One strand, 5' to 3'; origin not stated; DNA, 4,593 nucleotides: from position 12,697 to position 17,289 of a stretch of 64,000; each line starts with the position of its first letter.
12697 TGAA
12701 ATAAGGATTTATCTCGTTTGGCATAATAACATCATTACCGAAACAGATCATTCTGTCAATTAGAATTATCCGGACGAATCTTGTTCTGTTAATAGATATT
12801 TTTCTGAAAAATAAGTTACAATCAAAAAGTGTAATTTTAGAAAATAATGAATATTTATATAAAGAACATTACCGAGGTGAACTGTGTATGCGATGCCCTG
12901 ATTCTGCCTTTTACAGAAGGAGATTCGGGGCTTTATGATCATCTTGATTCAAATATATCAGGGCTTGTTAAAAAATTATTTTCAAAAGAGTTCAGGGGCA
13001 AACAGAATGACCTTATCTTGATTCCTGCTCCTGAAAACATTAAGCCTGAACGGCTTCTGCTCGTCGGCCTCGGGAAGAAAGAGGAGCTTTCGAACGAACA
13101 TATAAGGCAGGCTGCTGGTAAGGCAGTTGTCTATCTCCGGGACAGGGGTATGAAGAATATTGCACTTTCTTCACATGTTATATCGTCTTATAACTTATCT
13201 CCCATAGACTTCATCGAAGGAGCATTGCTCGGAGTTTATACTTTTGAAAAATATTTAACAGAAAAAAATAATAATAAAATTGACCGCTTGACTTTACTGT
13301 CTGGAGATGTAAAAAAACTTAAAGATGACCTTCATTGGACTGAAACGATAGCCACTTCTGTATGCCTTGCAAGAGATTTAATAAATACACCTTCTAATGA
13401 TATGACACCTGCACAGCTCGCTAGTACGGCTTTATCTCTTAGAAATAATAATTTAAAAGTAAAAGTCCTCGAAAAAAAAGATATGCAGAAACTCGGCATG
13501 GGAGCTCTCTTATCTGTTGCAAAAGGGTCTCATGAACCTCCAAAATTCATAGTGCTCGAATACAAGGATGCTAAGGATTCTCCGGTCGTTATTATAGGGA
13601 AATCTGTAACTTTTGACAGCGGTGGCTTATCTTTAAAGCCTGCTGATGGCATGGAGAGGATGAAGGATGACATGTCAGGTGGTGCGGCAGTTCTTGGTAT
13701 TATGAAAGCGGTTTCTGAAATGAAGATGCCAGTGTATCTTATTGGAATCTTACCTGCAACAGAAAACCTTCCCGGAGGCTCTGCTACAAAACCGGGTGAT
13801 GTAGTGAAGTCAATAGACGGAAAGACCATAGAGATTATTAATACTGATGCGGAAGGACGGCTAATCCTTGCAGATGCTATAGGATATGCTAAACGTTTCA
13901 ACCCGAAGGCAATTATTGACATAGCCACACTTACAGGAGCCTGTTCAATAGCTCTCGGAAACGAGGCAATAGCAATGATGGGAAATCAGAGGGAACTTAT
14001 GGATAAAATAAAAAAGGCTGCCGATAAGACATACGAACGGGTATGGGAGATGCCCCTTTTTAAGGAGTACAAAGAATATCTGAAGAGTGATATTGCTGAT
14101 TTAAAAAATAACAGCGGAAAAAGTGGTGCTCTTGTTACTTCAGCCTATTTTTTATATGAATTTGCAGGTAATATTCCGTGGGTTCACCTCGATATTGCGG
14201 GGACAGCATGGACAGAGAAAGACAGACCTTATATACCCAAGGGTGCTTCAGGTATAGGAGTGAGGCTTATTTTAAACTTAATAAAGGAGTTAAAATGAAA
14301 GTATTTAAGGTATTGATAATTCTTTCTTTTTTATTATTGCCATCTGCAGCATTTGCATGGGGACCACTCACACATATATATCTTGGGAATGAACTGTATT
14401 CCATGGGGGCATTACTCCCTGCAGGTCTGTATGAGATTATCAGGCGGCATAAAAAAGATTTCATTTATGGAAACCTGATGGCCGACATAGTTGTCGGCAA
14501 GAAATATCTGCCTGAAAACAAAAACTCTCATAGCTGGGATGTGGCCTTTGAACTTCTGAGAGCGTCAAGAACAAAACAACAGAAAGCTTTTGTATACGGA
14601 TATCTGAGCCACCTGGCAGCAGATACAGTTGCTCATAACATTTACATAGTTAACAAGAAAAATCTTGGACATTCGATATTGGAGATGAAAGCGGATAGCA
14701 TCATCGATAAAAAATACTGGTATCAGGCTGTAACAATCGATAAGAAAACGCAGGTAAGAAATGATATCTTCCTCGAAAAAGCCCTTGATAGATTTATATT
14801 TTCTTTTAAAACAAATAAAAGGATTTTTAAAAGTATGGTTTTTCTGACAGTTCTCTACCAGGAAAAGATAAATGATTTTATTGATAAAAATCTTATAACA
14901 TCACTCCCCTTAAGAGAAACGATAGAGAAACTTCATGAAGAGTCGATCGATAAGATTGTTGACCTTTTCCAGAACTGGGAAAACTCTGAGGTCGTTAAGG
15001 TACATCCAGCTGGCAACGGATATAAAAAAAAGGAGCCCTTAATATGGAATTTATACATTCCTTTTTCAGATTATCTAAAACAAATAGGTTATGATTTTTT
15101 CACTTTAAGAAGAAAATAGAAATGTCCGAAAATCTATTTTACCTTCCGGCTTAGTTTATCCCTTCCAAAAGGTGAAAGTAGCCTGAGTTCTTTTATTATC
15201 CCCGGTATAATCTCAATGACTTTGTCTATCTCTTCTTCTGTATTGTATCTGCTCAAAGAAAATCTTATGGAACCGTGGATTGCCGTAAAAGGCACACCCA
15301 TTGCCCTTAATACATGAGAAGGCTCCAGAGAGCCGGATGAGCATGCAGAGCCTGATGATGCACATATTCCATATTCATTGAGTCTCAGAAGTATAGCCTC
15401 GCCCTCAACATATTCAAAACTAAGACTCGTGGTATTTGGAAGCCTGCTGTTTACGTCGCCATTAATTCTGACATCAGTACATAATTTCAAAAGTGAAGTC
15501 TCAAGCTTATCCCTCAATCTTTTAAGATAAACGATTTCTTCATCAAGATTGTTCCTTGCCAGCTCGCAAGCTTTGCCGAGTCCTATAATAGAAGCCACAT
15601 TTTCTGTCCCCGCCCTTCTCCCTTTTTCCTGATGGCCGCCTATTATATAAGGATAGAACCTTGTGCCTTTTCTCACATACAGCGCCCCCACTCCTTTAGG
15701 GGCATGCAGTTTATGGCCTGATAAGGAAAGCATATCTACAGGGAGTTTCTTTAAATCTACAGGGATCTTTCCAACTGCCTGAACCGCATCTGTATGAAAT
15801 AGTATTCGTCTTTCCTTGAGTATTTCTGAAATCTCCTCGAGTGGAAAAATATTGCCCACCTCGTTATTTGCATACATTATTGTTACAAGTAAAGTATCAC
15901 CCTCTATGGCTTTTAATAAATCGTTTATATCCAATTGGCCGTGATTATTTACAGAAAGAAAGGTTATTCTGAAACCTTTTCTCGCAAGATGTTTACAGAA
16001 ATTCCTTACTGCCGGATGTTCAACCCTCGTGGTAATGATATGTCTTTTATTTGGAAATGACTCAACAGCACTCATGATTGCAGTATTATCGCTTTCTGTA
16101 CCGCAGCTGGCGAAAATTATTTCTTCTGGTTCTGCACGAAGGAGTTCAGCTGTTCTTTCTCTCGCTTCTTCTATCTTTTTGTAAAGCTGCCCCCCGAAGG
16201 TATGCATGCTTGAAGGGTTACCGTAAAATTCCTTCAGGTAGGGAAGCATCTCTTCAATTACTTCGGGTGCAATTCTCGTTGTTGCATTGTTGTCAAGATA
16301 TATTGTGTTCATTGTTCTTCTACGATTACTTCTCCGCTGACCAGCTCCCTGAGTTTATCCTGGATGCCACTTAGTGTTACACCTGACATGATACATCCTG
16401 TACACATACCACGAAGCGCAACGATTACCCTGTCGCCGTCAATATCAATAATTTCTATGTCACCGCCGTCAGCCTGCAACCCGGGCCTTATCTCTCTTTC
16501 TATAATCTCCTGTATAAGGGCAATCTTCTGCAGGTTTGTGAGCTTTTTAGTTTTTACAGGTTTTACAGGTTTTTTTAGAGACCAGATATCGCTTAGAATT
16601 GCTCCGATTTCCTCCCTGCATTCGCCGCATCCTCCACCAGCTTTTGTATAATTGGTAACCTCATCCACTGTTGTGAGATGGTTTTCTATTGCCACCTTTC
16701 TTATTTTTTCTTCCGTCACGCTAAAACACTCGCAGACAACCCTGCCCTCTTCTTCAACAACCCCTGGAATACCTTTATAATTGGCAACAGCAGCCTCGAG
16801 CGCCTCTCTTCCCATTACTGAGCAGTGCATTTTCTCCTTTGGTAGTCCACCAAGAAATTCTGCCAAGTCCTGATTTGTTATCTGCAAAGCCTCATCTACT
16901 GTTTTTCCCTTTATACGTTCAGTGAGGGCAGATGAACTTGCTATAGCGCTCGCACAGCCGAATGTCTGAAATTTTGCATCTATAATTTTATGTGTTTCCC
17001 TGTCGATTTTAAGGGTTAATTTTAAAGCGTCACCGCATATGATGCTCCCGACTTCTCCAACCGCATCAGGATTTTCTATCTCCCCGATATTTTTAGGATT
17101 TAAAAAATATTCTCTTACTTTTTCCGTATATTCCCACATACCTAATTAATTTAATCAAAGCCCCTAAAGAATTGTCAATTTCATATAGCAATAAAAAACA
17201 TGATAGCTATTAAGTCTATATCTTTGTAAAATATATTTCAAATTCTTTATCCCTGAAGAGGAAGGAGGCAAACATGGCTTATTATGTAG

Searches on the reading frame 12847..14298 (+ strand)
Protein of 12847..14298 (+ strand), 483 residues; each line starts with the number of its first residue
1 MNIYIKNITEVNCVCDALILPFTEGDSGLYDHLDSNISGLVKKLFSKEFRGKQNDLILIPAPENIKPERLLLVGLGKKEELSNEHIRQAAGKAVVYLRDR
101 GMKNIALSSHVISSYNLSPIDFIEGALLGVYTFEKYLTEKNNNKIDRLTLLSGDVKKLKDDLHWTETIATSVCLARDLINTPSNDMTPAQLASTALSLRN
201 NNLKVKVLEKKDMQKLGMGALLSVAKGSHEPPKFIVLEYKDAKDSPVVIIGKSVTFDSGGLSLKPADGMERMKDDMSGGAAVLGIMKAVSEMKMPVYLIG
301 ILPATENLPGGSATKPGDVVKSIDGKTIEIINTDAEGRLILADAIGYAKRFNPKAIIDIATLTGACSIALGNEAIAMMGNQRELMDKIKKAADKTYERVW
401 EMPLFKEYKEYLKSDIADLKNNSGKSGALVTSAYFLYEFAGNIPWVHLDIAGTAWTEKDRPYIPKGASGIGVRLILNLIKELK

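Call 35: search_protein_families(library=pfam, proteins=[window:12847-14298:+])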
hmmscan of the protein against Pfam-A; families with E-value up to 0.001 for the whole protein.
window:12847-14298:+ (483 aa): 2 families
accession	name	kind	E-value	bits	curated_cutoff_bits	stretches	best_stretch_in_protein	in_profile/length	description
PF00883.26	Peptidase_M17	-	1e-121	406.5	25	1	174-475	2-309/310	Cytosol aminopeptidase family, catalytic domain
PF02789.23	Peptidase_M17_N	-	1.4e-18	67.5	23.4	1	31-140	15-129/129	Cytosol aminopeptidase family, N-terminal domain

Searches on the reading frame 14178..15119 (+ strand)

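Call 35: search_protein_families(library=pfam, proteins=[window:14178-15119:+])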
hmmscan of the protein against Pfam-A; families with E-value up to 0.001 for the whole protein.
window:14178-15119:+ (313 aa): 1 family
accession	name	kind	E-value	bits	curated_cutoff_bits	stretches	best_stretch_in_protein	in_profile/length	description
PF00882.24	Zn_dep_PLPC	-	4.4e-19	69.5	26.8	1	65-209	1-155/167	Zinc dependent phospholipase C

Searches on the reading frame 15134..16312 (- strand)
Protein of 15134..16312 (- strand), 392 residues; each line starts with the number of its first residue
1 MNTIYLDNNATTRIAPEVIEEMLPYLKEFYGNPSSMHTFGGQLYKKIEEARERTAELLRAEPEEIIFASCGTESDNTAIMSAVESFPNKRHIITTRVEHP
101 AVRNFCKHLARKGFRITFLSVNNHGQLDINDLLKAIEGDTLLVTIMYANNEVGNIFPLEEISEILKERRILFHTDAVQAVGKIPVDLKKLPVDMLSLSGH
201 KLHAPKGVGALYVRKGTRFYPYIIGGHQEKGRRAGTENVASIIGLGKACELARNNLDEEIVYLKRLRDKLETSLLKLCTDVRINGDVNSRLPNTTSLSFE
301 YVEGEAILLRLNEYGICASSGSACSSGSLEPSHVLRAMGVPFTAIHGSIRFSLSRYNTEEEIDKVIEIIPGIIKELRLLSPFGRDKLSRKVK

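Call 41: search_protein_families(library=ncbifam, proteins=[window:15134-16312:-], max_evalue=0.00001)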
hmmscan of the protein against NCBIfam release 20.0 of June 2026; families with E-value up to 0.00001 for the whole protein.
window:15134-16312:- (392 aa): 20 families
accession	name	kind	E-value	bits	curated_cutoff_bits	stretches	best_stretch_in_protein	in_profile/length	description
TIGR03402.1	FeS_nifS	equivalog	4.9e-187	621.3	530.75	1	4-382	1-379/379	cysteine desulfurase NifS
TIGR03403.1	nifS_epsilon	equivalog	1.7e-124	415.5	587.7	1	4-380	1-380/382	NifS family cysteine desulfurase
NF010611.0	PRK14012.1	equivalog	1.9e-124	415.7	548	1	3-382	6-388/406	IscS subfamily cysteine desulfurase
TIGR02006.1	IscS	equivalog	1.5e-120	402.9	643.2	1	3-382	4-384/402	IscS subfamily cysteine desulfurase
TIGR03235.1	DNA_S_dndA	equivalog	5.1e-111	371.4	480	1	5-353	1-353/353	cysteine desulfurase DndA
NF002806.0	PRK02948.1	subfamily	9.5e-91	304.6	304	1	4-375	2-374/381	IscS subfamily cysteine desulfurase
TIGR01979.1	sufS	subfamily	1.8e-48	165.4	475.1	1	3-373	19-399/403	SufS family cysteine desulfurase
TIGR01977.1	am_tr_V_EF2568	hypoth_equivalog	6e-48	163.7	377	1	4-370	1-374/376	cysteine desulfurase family protein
NF041166.1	f2_encap_cargo1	exception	1.3e-35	123.6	800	1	3-369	246-620/623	family 2A encapsulin nanocompartment cargo protein cysteine desulfurase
NF040779.1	Sec_lyase_SclA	exception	2.9e-32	112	525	1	4-372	1-376/378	selenocysteine lyase SclA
TIGR01976.1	am_tr_V_VC1184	hypoth_equivalog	4.5e-31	108.5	352.35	2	3-216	19-234/401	cysteine desulfurase-like protein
NF006791.0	PRK09295.1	equivalog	7.2e-30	104.4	661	1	4-370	25-399/406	cysteine desulfurase SufS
NF008126.0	PRK10874.1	equivalog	1.6e-26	93.4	607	1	2-369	19-392/401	cysteine desulfurase CsdA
TIGR03392.1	FeS_syn_CsdA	equivalog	2e-26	93.1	493.6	1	2-369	16-389/398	cysteine desulfurase CsdA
TIGR04343.1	egtE_PLP_lyase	equivalog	1.3e-09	37.3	400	1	72-216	77-218/370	ergothioneine biosynthesis PLP-dependent enzyme EgtE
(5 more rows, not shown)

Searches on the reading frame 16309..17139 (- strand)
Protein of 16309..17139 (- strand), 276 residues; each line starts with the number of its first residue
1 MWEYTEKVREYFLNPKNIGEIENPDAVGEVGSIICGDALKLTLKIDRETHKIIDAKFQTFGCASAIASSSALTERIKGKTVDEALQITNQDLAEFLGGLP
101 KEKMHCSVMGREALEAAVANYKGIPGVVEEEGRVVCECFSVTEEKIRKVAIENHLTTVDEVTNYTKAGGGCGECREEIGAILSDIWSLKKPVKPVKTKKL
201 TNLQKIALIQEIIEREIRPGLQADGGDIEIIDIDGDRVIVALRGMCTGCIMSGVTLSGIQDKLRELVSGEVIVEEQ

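Call 41: search_protein_families(library=ncbifam, proteins=[window:16309-17139:-], max_evalue=0.00001)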
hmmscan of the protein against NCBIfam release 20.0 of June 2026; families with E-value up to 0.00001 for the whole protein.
window:16309-17139:- (276 aa): 8 families
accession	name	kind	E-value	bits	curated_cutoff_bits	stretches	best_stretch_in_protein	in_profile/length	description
TIGR02000.1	NifU_proper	equivalog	1.3e-115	385.8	273.3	1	1-273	1-287/290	Fe-S cluster assembly protein NifU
TIGR03419.1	NifU_clost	equivalog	8.9e-46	155.2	187.9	1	4-122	1-117/121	Fe-S cluster assembly scaffold protein NifU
TIGR01999.1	iscU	equivalog_domain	4.7e-34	117.2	192.4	1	4-122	1-120/124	Fe-S cluster assembly scaffold IscU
TIGR01994.1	SUF_scaf_2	equivalog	4.4e-17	62.4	92.5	1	4-90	5-89/137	Fe-S cluster assembly sulfur transfer protein SufU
TIGR02374.1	nitri_red_nirB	equivalog_domain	1.1e-07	30.7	578.35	1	133-185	417-468/794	nitrite reductase large subunit NirB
TIGR03341.1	YhgI_GntY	equivalog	4e-07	30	269.35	1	207-270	108-172/190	Fe-S biogenesis protein NfuA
NF008392.0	PRK11190.1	equivalog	1e-06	28.8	268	1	187-271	90-175/192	Fe-S biogenesis protein NfuA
NF011565.0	PRK14989.1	subfamily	8.7e-06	24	883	0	131-182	420-470/847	nitrite reductase large subunit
